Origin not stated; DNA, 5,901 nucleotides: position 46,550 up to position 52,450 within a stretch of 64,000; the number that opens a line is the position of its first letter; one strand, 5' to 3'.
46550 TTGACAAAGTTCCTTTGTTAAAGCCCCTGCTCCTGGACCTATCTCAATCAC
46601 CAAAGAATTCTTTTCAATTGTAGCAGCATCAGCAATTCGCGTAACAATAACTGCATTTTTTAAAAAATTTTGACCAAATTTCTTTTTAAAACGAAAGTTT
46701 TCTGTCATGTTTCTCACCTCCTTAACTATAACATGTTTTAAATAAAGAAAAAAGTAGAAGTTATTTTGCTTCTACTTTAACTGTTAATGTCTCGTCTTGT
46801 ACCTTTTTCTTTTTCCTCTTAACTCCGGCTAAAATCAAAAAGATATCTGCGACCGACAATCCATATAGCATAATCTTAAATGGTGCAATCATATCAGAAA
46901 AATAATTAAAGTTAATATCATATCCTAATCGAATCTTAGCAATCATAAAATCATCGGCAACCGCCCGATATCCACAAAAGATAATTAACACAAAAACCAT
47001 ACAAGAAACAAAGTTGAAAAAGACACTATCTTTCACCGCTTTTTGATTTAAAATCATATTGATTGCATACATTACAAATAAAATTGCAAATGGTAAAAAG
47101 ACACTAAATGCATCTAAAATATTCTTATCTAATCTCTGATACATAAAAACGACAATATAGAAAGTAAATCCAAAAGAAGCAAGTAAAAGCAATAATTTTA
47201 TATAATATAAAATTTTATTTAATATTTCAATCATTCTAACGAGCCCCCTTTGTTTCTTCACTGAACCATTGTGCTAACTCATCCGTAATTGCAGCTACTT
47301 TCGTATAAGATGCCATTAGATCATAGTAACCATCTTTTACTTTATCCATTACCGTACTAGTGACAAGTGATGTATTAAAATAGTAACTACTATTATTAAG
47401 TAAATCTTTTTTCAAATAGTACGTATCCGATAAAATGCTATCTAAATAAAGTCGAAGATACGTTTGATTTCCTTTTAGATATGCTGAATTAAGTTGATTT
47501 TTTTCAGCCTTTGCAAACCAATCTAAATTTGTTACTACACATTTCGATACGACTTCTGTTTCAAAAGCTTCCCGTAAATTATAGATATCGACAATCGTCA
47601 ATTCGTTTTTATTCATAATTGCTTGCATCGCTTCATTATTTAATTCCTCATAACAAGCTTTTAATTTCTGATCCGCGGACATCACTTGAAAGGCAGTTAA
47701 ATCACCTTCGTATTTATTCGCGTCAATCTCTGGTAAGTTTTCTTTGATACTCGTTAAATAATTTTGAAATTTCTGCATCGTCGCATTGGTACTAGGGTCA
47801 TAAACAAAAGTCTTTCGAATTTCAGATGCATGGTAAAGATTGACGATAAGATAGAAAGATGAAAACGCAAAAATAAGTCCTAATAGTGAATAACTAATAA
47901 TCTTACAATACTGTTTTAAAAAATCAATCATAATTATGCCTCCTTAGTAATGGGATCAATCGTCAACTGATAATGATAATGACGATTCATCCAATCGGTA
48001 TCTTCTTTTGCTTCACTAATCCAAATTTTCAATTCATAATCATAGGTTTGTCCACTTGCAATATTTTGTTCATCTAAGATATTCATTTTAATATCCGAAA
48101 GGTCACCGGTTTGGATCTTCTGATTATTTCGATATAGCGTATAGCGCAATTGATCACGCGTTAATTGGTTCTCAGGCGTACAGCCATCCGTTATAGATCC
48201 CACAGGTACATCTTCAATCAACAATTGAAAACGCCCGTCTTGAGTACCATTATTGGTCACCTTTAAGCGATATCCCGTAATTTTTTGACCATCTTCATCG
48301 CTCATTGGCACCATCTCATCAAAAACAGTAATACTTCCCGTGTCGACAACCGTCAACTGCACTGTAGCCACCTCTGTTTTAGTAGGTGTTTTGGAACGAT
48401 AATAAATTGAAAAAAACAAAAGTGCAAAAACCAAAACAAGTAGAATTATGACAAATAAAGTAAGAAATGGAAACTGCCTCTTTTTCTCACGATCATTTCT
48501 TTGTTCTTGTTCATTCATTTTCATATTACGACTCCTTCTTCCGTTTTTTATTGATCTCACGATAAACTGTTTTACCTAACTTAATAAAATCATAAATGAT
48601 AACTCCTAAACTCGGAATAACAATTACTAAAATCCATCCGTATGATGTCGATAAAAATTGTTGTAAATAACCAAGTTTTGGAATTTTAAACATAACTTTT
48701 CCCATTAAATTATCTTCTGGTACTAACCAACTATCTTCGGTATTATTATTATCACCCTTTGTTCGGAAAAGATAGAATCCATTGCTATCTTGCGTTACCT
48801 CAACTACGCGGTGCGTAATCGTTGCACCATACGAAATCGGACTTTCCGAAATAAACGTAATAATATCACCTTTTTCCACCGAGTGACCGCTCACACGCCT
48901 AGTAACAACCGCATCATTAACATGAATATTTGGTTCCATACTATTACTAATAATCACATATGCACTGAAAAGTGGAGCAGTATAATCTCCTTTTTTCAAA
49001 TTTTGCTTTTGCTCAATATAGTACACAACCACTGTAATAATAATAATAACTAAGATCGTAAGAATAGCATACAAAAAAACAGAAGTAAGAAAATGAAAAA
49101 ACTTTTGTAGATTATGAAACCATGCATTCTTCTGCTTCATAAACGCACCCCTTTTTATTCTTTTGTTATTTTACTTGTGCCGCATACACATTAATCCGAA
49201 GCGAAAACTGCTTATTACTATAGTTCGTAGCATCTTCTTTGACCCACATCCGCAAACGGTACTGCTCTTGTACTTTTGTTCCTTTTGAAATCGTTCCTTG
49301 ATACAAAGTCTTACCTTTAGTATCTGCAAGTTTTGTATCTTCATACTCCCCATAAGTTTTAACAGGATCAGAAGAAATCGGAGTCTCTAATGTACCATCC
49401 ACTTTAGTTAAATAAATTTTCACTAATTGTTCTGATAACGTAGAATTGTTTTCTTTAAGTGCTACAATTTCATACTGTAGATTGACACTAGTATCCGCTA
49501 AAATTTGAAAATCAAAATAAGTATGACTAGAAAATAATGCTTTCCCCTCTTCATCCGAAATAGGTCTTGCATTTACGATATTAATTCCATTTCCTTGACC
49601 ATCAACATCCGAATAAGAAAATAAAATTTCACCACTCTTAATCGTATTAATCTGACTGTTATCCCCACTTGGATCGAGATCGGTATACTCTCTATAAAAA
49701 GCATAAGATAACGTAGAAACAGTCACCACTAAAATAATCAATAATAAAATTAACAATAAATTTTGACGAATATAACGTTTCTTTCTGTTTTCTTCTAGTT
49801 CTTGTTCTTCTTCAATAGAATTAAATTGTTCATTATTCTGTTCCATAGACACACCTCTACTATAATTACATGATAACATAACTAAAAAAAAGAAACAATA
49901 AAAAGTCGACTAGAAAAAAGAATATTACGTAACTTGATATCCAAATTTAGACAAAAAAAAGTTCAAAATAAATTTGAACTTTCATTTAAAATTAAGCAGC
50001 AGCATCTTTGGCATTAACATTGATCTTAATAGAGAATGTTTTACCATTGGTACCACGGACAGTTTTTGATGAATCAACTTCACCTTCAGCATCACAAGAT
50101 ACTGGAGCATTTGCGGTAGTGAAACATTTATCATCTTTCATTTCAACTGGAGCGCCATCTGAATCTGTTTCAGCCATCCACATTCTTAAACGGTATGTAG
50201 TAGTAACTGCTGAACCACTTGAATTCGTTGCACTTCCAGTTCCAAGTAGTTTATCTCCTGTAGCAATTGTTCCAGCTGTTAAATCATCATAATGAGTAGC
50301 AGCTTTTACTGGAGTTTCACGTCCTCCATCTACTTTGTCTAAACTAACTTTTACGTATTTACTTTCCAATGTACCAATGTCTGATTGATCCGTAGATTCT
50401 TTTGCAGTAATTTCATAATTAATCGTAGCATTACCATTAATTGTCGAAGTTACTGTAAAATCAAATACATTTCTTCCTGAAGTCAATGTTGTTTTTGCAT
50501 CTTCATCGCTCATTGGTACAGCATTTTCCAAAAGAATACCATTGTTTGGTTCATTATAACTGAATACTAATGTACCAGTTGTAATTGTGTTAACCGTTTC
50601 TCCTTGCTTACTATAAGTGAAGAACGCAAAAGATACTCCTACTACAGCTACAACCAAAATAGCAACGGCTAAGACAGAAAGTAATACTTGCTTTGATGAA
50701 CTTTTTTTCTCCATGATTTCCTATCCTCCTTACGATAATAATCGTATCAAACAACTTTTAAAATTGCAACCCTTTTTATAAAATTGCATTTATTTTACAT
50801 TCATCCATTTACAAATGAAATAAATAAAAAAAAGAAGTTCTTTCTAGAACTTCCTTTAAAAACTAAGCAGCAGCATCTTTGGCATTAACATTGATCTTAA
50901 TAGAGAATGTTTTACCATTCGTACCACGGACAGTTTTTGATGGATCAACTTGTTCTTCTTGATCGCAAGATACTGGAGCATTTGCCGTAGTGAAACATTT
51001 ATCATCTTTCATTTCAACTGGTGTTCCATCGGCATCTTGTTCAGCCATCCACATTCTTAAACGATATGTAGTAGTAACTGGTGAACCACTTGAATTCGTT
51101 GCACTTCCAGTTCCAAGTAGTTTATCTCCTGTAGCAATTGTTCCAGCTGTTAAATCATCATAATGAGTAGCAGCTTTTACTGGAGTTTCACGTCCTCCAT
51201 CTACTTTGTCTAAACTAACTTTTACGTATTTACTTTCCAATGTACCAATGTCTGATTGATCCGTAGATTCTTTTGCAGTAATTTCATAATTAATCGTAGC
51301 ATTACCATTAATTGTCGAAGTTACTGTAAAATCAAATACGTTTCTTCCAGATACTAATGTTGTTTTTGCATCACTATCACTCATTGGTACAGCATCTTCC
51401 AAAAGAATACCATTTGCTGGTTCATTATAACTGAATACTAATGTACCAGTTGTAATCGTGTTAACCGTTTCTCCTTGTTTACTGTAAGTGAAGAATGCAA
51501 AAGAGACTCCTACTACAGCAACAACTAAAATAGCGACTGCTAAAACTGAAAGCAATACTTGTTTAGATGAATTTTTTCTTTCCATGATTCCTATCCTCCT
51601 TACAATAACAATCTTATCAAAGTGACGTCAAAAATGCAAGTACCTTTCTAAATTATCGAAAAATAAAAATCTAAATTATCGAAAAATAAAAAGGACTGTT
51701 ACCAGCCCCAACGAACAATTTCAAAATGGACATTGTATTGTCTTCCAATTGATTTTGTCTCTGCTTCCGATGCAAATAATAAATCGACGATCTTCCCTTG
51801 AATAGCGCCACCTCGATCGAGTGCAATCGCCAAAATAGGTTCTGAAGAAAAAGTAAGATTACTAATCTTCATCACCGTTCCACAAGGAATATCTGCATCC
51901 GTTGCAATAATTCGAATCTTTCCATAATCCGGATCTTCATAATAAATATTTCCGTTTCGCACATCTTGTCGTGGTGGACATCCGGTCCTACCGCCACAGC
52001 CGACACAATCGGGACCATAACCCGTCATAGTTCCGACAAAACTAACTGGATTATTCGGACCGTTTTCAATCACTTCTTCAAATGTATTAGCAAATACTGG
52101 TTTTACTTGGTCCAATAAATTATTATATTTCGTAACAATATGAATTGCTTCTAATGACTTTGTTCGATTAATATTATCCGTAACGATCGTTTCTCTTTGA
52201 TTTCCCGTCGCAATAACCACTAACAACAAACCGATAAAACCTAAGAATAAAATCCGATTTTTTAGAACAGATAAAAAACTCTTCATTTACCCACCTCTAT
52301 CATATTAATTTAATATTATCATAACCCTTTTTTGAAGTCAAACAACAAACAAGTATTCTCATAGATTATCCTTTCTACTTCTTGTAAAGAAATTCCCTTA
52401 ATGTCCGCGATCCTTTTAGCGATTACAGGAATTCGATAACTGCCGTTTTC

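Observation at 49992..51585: Tandem duplicated, near-identical secreted paralogs, each a monocistronic high-expression unit with its own promoter, RBS and terminator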

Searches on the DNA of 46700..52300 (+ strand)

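Call 10: search_dna_similar(query=window:46700-52300:+, collection=plasmids, mode=near)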
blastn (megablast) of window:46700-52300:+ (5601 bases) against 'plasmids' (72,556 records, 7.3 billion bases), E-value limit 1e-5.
No match.

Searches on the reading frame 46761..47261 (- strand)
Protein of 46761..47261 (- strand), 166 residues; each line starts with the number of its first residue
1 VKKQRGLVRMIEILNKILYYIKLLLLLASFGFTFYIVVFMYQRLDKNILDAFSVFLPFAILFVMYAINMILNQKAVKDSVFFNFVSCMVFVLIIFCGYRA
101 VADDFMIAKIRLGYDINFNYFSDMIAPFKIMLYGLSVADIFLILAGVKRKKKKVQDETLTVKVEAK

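Call 3: search_protein_families(library=pfam, proteins=[window:46761-47261:-], max_evalue=1)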
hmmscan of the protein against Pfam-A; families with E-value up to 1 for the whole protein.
window:46761-47261:- (166 aa): 1 family
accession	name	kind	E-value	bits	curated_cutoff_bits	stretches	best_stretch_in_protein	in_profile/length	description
PF06800.18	Sugar_transport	-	0.0028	17.5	26.3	1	23-91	149-214/280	Sugar transport protein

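Call 4: search_protein_families(library=ncbifam, proteins=[window:46761-47261:-], max_evalue=1)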
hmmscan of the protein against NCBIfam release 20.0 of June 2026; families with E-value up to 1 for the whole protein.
window:46761-47261:- (166 aa): 2 families
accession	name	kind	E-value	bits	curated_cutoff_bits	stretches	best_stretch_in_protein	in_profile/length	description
NF006250.0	PRK08388.1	equivalog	0.033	14.7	137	1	59-132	9-80/119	putative monovalent cation/H+ antiporter subunit C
NF007298.0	PRK09776.1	equivalog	0.21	9.4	1135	1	3-95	187-278/1111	diguanylate cyclase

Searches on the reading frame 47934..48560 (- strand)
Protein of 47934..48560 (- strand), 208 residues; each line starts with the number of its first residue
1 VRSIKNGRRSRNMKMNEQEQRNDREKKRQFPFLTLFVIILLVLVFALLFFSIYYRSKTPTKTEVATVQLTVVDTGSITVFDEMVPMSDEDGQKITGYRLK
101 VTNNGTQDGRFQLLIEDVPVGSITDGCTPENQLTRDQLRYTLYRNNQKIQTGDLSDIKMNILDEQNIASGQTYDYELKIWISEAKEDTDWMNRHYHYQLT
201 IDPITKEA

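Call 3: search_protein_families(library=pfam, proteins=[window:47934-48560:-], max_evalue=1)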
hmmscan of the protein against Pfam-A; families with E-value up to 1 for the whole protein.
window:47934-48560:- (208 aa): 12 families
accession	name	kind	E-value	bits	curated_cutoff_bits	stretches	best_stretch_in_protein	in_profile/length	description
PF10694.14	DUF2500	-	0.01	16.7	33.5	1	35-80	3-48/102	Protein of unknown function (DUF2500)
PF06024.17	Orf78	-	0.013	16.2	29.4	1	11-54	41-88/101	Orf78 (ac78)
PF09451.16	ATG27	-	0.049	14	27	1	18-56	180-218/261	Autophagy-related protein 27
PF17561.7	TssO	-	0.071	13.7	29.2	1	22-60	2-41/148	Type VI secretion system, TssO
PF09850.14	DotU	-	0.083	12.9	27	1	8-52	156-204/205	Type VI secretion system protein DotU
PF12351.13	Fig1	-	0.11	12.9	25.3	1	28-71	76-122/188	Ca2+ regulator and membrane fusion protein Fig1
PF19647.4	DUF6150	-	0.13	12.7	27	1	170-195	69-94/98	Family of unknown function (DUF6150)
PF13567.11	DUF4131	-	0.13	12.4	31.6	1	33-96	29-71/165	Domain of unknown function (DUF4131)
PF05961.16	Chordopox_A13L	-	0.14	12.8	24.1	1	36-67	6-37/69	Chordopoxvirus A13L protein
PF25510.1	Ubiquitin_DCDC1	-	0.25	12.4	30.4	1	96-182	1-88/95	Doublecortin domain-containing protein 1-like, ubiquitin domain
PF17998.7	AgI_II_C2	-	0.31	11.9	27.1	0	74-193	61-129/148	Cell surface antigen I/II C2 terminal domain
PF12698.13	ABC2_membrane_3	-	0.35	10.4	31.6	1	34-89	3-54/347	ABC-2 family transporter protein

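Call 4: search_protein_families(library=ncbifam, proteins=[window:47934-48560:-], max_evalue=1)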
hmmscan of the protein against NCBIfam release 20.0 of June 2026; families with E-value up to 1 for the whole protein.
window:47934-48560:- (208 aa): 9 families
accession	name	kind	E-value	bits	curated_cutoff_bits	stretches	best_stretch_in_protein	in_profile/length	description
NF042931.1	SAG1386_EF1546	equivalog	1.9e-05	24.8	80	1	14-65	12-63/158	SAG1386/EF1546 family surface-associated protein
TIGR02745.1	ccoG_rdxA_fixG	equivalog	0.00084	18.4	316.7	1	18-189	286-425/435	cytochrome c oxidase accessory protein CcoG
NF033483.0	PknB_PASTA_kin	equivalog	0.036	13.1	450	1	13-68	316-371/563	Stk1 family PASTA domain-containing Ser/Thr kinase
NF041534.1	rodZ_Strepcoccus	equivalog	0.043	13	375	1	16-81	92-155/275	cytoskeleton protein RodZ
NF047528.1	LIMLP_03685_anti-sigma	equivalog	0.063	12.4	200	1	4-71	33-99/347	LIMLP_03685 family anti-sigma factor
NF047763.1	LIC_10572_fam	equivalog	0.068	13.1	200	1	8-60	63-115/205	LIC_10572 family protein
TIGR03927.1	T7SS_EssA_Firm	equivalog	0.069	13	32.45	1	14-53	108-147/151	type VII secretion protein EssA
NF033598.2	elast_bind_EbpS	equivalog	0.086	11.7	300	1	11-54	285-328/498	elastin-binding protein EbpS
NF009420.1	PRK12785.1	equivalog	0.1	12.4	197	1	16-102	6-89/161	flagellar basal body-associated protein FliL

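Call 78: search_solved_structures(query=window:47934-48560:-, max_evalue=10)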
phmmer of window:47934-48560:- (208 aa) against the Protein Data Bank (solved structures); distinct sequences matched with E-value up to 10: 1.
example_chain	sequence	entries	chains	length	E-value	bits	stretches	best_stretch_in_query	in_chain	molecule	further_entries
7ymi_L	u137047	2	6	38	0.65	13.2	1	29-54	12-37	Photosystem II reaction center protein L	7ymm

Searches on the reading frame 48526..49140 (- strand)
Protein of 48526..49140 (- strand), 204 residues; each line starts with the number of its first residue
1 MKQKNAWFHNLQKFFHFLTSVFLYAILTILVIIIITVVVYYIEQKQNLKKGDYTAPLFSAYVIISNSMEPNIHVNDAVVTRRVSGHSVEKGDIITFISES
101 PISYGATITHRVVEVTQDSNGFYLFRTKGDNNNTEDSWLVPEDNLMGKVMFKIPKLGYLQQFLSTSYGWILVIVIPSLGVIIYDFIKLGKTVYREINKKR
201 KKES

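Call 3: search_protein_families(library=pfam, proteins=[window:48526-49140:-], max_evalue=1)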
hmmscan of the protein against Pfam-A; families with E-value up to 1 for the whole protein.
window:48526-49140:- (204 aa): 11 families
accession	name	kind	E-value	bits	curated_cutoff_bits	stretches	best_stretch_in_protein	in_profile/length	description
PF10502.14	Peptidase_S26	-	0.0005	20.5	22.9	1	57-112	22-77/168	Signal peptidase, peptidase S26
PF17359.7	DUF5385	-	0.012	15.7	25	1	26-52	7-33/217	Family of unknown function (DUF5385)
PF25667.1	ASFV_P17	-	0.029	14.9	27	1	19-74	37-88/117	African swine fever virus minor capsid protein p17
PF13800.11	Sigma_reg_N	-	0.049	14.3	26.3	1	13-80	8-69/91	Sigma factor regulator N-terminal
PF00717.28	Peptidase_S24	-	0.054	13.7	23.3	1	60-99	37-74/116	Peptidase S24-like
PF12259.13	Baculo_F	-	0.063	12.3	24.1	1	3-44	551-592/609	Baculovirus F protein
PF07916.16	TraG_N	-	0.079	12.4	36.1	1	23-81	30-91/462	TraG-like protein, N-terminal region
PF15102.11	TMEM154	-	0.1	12.9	30.3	0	18-46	64-92/153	TMEM154 protein family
PF24027.1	DUF7338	-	0.19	11.8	27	1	12-50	4-43/180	Family of unknown function (DUF7338)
PF14378.12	PAP2_3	-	0.24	11.6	27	0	7-46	21-57/190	PAP2 superfamily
PF01529.25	DHHC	-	0.84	10.1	28.7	0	9-52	46-89/133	DHHC palmitoyltransferase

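Call 4: search_protein_families(library=ncbifam, proteins=[window:48526-49140:-], max_evalue=1)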
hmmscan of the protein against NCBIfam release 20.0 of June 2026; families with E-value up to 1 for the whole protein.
window:48526-49140:- (204 aa): 5 families
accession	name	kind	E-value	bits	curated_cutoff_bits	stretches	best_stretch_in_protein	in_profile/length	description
TIGR02228.1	sigpep_I_arch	equivalog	2.5e-32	111.9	51.85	1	26-187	7-157/158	signal peptidase I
NF046067.1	SigPepSipWBacil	equivalog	4.4e-28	98.1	190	1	26-203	8-179/189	signal peptidase I SipW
TIGR02227.1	sigpep_I_bact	equivalog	9.3e-06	25.6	47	1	56-115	18-77/162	signal peptidase I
TIGR02754.1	sod_Ni_protease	equivalog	0.035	14.6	63.25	1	66-150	6-89/90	nickel-type superoxide dismutase maturation protease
TIGR04408.1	LptG_lptG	equivalog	0.13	10.9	240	1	17-64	6-53/351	LPS export ABC transporter permease LptG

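Call 50: list_cluster_members(proteins=[P0037, P0003, window:48526-49140:-, window:53442-54998:-, window:45911-46717:-, window:39706-41721:-, P0110, P0069])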
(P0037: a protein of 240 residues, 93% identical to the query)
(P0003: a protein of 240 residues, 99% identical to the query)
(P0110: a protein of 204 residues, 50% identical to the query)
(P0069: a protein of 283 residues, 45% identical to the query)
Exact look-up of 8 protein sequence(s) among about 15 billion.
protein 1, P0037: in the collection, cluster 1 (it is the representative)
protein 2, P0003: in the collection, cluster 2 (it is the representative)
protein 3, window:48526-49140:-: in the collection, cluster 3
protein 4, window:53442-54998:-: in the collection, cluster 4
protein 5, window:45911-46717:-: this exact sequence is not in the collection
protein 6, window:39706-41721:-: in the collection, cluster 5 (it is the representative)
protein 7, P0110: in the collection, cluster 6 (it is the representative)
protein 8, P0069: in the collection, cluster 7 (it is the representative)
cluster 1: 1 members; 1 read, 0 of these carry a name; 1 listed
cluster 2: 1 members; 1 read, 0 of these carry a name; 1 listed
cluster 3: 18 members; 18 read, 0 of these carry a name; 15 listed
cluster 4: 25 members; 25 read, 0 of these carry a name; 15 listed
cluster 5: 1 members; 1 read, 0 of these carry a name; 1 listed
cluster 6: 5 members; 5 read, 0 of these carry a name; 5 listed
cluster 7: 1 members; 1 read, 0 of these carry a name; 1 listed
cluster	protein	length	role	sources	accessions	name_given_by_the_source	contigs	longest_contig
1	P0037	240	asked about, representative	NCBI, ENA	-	-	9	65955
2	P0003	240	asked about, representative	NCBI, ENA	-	-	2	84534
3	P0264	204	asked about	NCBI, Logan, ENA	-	-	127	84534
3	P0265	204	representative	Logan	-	-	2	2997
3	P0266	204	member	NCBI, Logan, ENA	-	-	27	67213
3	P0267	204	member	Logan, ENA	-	-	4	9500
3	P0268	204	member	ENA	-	-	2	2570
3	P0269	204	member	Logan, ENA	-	-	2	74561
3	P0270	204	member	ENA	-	-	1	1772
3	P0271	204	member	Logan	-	-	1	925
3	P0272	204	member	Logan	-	-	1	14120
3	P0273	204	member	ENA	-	-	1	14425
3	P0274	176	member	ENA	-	-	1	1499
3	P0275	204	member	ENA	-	-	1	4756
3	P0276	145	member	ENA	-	-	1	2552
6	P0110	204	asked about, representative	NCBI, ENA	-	-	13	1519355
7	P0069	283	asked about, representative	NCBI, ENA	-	-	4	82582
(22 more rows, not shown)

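Call 79: search_solved_structures(query=window:48526-49140:-, max_evalue=1)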
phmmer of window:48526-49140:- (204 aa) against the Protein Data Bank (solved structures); distinct sequences matched with E-value up to 1: 3.
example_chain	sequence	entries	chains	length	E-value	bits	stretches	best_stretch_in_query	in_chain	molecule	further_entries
7p2q_A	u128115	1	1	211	3.5e-08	36.7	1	61-143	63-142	Signal peptidase complex catalytic subunit SEC11C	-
7p2p_A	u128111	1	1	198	8.4e-08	35.4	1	61-142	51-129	Signal peptidase complex catalytic subunit SEC11A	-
9rjb_A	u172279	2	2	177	1.7e-07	34.4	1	61-142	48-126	Signal peptidase complex catalytic subunit SEC11A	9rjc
